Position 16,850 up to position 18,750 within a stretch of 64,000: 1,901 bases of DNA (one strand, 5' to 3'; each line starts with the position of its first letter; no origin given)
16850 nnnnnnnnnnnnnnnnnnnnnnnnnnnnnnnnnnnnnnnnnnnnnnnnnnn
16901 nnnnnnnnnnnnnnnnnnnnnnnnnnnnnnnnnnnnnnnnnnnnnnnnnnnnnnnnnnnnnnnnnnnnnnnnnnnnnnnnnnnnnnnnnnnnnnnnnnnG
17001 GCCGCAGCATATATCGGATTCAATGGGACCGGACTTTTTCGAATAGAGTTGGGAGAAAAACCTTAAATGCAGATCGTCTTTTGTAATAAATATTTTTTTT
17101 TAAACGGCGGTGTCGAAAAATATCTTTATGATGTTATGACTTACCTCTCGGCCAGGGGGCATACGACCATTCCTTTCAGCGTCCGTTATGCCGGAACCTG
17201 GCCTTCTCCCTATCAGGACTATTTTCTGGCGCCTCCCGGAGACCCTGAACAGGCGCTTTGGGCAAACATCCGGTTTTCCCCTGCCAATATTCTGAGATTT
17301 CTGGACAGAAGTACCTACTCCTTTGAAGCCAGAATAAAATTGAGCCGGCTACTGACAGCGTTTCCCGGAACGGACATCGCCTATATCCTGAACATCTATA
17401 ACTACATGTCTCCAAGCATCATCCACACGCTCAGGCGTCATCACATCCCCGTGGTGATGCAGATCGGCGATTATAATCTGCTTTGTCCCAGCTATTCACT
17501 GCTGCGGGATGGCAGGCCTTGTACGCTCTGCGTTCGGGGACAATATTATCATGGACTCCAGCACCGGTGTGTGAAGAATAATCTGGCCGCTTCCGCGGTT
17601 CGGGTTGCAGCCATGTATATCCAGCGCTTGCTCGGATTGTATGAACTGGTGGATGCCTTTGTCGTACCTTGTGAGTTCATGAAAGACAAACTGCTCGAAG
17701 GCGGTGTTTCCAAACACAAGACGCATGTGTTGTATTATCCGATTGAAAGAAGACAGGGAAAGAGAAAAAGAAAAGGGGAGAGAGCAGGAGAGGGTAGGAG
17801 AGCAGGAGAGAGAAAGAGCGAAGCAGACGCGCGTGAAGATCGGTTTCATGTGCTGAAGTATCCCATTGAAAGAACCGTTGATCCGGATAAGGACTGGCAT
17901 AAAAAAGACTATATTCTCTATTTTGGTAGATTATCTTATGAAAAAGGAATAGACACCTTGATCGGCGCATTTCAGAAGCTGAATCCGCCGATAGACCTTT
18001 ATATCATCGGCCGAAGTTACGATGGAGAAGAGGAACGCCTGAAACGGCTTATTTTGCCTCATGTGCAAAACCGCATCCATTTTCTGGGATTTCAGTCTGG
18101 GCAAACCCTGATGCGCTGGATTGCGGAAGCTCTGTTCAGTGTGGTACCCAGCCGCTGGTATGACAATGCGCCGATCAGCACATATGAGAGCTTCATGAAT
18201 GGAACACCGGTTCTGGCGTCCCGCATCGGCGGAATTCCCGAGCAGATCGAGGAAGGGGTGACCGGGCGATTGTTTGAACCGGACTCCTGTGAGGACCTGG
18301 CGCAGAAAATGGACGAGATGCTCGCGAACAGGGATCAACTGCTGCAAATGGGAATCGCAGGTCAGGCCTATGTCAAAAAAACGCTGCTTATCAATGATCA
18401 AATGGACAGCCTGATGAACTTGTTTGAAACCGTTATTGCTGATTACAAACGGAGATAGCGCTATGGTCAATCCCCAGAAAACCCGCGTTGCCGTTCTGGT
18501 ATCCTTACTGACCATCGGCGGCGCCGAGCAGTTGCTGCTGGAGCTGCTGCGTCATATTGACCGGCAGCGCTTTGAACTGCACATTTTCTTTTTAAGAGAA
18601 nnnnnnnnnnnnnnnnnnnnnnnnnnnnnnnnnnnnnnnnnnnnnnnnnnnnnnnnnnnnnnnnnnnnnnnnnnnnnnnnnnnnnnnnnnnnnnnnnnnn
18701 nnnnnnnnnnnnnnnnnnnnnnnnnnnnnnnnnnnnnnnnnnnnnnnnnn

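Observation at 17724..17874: In-frame 123-bp polypurine insertion flanked by 28-bp direct repeats inside a GT4 glycosyltransferase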

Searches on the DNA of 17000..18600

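Call 26: search_rna_families(source=window, start=17000, end=18600, threshold=evalue, max_evalue=1)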
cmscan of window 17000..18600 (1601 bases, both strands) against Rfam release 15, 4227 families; matches with E-value up to 1: 0.
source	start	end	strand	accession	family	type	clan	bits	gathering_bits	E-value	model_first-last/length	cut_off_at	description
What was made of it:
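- Tried and rejected: A permissive search of 17000-18600 gave no match (call 26).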

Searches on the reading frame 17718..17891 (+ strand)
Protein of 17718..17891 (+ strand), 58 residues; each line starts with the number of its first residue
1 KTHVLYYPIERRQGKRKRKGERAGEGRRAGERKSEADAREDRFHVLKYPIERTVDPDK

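Call 36: search_protein_representatives(protein=window:17718-17891:+)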
Query: 58 residues. Proteins with E-value up to 0.001 (for the whole library): 0; up to 1e-10: 0; up to 1e-30: 0. The best 0 are listed.
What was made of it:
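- Tried and rejected: It gave 0 hits at E <= 0.001, not even the protein's own family (call 36).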

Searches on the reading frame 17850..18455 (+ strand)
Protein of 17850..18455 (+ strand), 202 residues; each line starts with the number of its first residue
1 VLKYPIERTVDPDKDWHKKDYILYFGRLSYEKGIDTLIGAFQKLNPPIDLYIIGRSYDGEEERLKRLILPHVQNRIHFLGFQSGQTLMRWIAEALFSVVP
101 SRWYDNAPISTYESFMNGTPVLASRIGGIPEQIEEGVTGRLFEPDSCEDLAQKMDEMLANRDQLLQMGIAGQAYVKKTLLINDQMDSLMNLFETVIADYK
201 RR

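Call 51: find_encoding_contigs(protein=window:17850-18455:+, flank=3000, max_places=4)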
Protein window:17850-18455:+ (202 aa): no gene with exactly this product is on record in the collection.
